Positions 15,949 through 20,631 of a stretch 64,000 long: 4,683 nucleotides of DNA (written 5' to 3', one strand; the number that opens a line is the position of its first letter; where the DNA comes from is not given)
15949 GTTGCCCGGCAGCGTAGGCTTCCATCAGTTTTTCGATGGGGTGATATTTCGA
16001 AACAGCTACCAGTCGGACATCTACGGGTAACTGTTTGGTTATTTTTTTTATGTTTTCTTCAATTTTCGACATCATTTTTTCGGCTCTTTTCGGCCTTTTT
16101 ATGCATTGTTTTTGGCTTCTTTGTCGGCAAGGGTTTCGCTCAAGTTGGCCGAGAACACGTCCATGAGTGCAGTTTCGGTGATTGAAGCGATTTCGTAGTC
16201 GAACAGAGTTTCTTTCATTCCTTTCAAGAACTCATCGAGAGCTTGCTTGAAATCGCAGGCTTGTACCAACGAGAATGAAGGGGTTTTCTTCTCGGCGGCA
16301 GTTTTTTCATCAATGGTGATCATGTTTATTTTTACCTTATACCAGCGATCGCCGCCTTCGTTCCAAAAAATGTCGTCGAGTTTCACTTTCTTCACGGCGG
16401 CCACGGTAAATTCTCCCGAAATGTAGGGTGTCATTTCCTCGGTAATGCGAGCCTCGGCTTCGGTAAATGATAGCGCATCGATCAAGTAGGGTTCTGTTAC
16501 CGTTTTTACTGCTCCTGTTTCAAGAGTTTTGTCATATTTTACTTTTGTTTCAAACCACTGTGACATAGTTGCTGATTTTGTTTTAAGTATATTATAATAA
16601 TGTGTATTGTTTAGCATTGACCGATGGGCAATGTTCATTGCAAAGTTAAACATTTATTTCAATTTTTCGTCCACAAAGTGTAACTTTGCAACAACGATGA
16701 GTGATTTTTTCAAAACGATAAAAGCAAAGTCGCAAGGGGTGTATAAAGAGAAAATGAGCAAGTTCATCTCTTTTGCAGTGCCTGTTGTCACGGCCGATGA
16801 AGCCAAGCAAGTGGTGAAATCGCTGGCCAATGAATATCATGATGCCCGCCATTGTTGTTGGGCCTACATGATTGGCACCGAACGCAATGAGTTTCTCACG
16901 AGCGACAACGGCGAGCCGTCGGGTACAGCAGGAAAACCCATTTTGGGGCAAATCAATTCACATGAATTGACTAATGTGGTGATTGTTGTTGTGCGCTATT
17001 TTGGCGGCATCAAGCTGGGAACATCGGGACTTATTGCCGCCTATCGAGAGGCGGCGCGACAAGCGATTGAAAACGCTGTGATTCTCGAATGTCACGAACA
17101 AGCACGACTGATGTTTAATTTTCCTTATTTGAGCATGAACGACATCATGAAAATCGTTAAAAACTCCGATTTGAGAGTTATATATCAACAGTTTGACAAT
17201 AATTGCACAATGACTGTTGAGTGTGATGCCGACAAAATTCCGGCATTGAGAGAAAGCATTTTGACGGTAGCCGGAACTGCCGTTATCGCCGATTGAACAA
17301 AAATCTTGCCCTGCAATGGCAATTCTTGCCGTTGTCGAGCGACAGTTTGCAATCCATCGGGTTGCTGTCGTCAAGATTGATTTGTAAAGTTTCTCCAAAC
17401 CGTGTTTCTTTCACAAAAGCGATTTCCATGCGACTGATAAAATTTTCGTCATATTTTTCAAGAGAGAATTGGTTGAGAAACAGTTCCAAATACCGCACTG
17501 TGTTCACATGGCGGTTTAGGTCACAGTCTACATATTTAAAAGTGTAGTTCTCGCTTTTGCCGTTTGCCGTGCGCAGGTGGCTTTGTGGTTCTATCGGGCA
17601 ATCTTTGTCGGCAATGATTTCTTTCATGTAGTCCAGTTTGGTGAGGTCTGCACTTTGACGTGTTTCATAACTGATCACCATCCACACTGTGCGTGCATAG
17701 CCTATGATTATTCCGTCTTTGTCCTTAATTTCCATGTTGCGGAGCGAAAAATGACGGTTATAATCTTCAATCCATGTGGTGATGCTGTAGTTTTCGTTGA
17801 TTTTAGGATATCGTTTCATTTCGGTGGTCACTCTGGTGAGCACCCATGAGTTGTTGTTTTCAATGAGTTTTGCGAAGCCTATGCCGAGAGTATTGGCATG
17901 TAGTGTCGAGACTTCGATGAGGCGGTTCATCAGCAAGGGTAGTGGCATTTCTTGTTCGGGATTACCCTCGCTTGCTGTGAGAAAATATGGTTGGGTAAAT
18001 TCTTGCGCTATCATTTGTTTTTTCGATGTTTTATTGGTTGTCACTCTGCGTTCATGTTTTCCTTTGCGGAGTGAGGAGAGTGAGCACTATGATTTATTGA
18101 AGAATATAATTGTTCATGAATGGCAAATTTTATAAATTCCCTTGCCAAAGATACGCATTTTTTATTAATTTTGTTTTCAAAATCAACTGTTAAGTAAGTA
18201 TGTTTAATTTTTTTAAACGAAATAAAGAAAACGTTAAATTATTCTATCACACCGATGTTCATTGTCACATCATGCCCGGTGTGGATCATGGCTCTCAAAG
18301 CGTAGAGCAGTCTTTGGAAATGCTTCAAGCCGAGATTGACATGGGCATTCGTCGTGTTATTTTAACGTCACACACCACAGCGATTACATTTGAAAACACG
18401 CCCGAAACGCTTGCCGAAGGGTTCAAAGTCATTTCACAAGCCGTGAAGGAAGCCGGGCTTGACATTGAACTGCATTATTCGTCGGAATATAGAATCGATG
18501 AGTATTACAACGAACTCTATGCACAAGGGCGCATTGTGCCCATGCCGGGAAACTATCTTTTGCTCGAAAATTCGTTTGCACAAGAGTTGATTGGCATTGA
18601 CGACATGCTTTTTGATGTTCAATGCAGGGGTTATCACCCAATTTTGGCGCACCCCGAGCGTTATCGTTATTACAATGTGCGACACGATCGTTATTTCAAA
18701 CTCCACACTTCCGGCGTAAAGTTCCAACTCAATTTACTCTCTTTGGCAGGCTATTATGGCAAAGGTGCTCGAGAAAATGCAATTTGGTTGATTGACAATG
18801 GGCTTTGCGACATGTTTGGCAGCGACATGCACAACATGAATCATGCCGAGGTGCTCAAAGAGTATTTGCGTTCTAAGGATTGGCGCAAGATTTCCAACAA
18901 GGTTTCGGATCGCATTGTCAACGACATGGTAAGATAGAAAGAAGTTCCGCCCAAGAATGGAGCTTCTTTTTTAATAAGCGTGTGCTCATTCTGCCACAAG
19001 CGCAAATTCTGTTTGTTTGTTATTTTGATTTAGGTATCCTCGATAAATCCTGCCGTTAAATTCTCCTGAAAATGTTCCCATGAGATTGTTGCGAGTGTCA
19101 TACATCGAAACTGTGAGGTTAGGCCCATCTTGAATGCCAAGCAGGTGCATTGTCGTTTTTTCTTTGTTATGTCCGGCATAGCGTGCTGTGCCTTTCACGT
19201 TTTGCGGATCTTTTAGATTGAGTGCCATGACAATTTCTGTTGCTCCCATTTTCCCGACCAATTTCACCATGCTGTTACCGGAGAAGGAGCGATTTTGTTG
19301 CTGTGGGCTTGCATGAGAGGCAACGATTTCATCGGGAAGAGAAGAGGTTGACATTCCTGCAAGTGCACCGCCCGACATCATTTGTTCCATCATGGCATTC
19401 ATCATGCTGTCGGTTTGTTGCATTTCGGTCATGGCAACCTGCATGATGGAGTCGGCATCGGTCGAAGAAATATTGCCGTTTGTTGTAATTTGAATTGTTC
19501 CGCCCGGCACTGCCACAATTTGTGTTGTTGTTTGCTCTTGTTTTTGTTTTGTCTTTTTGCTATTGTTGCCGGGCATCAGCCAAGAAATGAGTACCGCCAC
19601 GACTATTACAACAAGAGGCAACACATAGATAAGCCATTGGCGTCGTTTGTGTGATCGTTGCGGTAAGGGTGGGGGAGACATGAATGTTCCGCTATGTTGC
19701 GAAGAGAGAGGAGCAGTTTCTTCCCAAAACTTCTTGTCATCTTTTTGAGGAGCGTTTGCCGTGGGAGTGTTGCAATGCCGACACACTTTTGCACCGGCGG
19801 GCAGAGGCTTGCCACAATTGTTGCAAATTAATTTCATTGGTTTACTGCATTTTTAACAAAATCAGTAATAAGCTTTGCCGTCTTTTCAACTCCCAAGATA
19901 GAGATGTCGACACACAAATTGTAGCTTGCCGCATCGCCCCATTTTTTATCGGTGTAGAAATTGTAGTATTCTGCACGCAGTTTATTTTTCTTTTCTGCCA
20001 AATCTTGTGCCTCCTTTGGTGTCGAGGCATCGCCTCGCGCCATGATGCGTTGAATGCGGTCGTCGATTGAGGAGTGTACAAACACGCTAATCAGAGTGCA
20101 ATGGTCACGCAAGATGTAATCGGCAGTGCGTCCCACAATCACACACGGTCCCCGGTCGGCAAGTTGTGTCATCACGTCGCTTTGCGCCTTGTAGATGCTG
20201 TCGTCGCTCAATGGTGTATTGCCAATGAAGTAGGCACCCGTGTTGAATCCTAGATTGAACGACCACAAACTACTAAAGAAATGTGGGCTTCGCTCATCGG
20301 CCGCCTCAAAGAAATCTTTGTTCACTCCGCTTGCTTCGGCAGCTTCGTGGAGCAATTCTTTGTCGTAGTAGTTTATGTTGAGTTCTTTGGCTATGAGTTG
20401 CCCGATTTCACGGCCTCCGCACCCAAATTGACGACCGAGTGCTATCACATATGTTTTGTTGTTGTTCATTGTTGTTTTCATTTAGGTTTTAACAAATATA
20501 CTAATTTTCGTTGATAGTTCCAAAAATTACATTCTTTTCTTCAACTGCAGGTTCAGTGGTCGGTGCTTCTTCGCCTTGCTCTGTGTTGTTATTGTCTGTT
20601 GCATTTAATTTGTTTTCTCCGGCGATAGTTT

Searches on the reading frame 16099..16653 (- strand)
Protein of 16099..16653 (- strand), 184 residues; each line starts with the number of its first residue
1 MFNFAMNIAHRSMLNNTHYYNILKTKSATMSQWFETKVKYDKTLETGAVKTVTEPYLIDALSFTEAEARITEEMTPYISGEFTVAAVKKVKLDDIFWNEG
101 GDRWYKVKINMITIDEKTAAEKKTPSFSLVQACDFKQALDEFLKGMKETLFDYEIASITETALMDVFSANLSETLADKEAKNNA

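Call 97: search_protein_families(library=pfam, proteins=[window:16099-16653:-], max_evalue=0.00001)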
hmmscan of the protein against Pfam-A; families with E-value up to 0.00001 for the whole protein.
window:16099-16653:- (184 aa): 1 family
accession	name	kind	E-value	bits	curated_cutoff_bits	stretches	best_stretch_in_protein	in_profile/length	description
PF14902.11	DUF4494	-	3.1e-55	186.3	27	1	33-168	1-138/139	Domain of unknown function (DUF4494)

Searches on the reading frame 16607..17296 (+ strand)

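Call 98: search_protein_families(library=pfam, proteins=[window:16607-17296:+], max_evalue=0.00001)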
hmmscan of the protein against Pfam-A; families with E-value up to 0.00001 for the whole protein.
window:16607-17296:+ (229 aa): 1 family
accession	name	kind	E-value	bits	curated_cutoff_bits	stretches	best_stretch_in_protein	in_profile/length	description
PF01205.25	UPF0029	-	6.5e-37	126.2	27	1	49-154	1-107/107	Uncharacterized protein family UPF0029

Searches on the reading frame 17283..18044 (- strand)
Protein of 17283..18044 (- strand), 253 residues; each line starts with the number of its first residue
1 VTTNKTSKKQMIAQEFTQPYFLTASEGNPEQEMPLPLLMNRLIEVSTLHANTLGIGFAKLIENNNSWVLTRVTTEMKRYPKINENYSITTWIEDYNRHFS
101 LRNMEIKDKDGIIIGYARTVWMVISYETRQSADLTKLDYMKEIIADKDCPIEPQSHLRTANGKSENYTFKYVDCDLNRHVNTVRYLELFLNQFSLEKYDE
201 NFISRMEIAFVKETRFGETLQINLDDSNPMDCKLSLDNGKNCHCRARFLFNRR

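Call 98: search_protein_families(library=pfam, proteins=[window:17283-18044:-], max_evalue=0.00001)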
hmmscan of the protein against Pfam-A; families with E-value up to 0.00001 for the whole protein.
window:17283-18044:- (253 aa): 2 families
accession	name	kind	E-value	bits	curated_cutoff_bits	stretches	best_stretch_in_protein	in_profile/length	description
PF01643.23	Acyl-ACP_TE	-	6.2e-22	78.2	23.7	1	15-136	3-125/131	Acyl-ACP thioesterase N-terminal domain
PF20791.3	Acyl-ACP_TE_C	-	2.1e-12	47.5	21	1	160-226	5-71/101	Acyl-ACP thioesterase C-terminal domain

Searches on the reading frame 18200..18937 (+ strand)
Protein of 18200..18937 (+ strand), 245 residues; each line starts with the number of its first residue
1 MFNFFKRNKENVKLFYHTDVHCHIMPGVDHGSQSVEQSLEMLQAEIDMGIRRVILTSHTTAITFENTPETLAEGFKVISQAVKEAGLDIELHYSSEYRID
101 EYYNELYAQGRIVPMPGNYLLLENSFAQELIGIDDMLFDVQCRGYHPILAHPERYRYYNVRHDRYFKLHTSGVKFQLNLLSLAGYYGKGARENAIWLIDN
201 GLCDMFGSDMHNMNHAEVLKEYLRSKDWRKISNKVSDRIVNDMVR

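Call 98: search_protein_families(library=pfam, proteins=[window:18200-18937:+], max_evalue=0.00001)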
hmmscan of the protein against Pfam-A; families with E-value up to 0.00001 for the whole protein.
window:18200-18937:+ (245 aa): 1 family
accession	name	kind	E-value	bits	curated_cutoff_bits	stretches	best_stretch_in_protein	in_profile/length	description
PF19567.5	CpsB_CapC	-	2.6e-42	145.3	27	1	18-216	2-201/234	Capsular polysaccharide synthesis, CpsB/CapC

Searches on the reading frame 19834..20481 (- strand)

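Call 98: search_protein_families(library=pfam, proteins=[window:19834-20481:-], max_evalue=0.00001)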
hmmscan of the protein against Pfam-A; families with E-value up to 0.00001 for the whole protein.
window:19834-20481:- (215 aa): 1 family
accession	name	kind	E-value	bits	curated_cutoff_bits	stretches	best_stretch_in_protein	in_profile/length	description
PF13189.12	Cytidylate_kin2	-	4.6e-53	180.4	28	1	12-194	1-175/176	Cytidylate kinase-like family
